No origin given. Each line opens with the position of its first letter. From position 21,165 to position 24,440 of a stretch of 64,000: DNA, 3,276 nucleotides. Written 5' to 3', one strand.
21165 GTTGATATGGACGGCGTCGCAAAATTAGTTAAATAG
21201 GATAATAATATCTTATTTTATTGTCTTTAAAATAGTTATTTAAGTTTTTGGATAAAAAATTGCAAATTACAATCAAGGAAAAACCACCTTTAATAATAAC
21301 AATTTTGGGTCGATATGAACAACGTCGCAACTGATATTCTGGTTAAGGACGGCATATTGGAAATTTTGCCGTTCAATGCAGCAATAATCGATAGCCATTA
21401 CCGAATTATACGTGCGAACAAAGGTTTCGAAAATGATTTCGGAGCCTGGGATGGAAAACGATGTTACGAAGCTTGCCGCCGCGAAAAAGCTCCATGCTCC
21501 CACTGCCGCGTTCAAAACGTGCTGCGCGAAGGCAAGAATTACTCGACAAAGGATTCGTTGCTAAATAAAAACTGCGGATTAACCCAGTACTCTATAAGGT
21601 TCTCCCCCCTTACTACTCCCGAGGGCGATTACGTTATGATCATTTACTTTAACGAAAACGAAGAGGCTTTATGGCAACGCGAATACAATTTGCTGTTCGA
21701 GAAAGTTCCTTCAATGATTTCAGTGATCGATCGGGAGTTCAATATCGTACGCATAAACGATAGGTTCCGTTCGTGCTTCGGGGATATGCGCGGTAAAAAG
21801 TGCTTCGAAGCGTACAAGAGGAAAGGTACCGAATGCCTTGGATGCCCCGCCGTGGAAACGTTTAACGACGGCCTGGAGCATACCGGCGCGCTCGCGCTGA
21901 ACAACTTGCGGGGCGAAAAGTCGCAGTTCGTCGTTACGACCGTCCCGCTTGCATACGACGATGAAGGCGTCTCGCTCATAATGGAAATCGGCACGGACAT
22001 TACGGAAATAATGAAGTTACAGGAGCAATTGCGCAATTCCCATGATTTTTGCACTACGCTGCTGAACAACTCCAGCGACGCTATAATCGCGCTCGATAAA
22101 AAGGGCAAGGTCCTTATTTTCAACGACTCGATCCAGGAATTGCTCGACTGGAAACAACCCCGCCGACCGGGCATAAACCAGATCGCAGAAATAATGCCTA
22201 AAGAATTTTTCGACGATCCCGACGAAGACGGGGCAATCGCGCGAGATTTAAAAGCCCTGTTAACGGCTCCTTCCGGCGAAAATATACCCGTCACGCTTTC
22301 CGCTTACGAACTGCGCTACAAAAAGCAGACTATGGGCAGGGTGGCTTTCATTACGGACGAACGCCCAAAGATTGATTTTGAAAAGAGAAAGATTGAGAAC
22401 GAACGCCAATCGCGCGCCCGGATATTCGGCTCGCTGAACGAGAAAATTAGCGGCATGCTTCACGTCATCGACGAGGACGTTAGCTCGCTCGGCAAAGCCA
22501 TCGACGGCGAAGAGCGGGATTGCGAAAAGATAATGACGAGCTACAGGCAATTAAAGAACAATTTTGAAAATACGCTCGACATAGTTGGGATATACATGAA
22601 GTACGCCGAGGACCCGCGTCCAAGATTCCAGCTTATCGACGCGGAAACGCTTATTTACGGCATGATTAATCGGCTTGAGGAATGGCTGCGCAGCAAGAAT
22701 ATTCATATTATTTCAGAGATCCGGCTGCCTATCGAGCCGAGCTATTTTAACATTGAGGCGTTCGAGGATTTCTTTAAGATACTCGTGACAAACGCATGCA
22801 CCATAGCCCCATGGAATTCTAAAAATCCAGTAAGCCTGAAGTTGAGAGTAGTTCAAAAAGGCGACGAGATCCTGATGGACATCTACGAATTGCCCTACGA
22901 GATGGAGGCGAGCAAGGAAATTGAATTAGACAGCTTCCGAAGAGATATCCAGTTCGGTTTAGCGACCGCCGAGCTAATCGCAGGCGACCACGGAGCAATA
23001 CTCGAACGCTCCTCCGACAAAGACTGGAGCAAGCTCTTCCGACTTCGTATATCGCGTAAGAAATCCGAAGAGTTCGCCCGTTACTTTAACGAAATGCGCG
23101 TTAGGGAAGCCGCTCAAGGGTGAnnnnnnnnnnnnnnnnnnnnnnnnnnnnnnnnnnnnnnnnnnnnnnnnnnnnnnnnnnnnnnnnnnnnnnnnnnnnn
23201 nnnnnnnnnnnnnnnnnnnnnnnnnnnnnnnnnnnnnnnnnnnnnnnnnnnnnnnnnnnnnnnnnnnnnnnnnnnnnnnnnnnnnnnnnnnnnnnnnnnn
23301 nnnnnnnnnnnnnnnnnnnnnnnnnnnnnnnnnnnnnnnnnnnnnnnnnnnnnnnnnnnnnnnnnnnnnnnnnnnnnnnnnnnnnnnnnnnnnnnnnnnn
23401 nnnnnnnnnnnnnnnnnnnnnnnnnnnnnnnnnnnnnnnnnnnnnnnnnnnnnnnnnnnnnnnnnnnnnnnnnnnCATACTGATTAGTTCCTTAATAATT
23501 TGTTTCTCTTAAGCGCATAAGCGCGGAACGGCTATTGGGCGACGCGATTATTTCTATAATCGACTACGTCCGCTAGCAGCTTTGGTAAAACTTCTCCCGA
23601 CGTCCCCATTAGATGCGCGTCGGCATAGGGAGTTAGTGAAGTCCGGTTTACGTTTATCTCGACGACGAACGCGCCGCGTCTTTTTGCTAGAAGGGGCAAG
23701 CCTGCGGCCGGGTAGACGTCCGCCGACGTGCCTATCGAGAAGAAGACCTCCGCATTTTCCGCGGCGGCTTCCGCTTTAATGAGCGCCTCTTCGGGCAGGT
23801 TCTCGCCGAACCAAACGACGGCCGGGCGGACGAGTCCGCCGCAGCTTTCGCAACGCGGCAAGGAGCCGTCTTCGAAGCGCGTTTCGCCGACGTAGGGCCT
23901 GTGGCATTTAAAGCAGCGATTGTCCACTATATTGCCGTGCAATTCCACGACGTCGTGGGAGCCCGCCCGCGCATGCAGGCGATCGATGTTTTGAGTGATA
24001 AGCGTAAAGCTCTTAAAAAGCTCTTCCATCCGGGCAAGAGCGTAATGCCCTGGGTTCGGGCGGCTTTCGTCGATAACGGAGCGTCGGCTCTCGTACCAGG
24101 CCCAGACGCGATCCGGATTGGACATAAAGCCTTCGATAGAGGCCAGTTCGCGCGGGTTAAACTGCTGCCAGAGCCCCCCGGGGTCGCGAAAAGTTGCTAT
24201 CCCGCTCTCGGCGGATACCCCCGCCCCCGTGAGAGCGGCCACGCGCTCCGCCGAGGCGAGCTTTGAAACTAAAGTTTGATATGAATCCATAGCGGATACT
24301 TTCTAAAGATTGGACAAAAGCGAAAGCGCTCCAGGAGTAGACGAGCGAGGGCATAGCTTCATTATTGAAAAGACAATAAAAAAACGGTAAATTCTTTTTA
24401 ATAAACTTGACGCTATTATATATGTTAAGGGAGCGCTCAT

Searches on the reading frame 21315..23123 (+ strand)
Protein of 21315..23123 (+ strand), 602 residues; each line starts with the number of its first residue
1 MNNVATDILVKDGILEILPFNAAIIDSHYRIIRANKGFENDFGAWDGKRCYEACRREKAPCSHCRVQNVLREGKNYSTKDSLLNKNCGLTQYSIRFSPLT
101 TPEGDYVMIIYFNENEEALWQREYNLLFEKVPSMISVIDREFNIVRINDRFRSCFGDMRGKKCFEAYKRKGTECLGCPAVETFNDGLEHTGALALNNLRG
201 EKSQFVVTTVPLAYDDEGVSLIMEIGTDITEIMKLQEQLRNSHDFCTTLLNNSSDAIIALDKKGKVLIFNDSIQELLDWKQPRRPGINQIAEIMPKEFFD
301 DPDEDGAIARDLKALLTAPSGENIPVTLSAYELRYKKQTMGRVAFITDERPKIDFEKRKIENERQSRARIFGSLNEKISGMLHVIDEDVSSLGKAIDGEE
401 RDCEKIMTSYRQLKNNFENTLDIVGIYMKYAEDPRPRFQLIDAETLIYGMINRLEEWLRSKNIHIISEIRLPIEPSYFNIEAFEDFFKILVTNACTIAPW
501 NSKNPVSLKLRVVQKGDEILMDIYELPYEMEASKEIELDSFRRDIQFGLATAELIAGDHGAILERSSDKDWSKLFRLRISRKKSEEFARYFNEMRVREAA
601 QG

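Call 7: search_protein_families(library=pfam, proteins=[window:21315-23123:+], max_evalue=0.001)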
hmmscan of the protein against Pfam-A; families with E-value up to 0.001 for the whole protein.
window:21315-23123:+ (602 aa): 4 families
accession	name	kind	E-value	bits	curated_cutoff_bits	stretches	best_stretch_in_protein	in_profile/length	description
PF08448.16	PAS_4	-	1.1e-16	61.5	23.1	2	16-107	2-98/110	PAS fold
PF13426.13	PAS_9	-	4.5e-15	56.2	27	2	134-231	3-103/103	PAS domain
PF13188.13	PAS_8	-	1.6e-09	37.7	21.8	0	124-162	3-42/65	PAS domain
PF00989.32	PAS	-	1.8e-07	31.6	22.6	1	248-293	5-50/113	PAS fold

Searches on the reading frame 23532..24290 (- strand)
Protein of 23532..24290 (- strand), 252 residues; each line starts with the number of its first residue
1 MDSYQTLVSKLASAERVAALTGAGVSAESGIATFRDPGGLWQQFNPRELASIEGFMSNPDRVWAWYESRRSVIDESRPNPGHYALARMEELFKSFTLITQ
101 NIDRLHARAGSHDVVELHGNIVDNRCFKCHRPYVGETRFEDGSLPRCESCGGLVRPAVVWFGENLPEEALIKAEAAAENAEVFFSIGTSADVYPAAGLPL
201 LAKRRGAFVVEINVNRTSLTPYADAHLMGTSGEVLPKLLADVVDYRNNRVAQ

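Call 7: search_protein_families(library=pfam, proteins=[window:23532-24290:-], max_evalue=0.001)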
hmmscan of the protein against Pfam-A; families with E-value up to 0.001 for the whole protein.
window:23532-24290:- (252 aa): 1 family
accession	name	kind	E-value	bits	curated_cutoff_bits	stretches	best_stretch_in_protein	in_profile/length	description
PF02146.23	SIR2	-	1.7e-52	178.4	24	1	22-194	1-180/180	Sir2 family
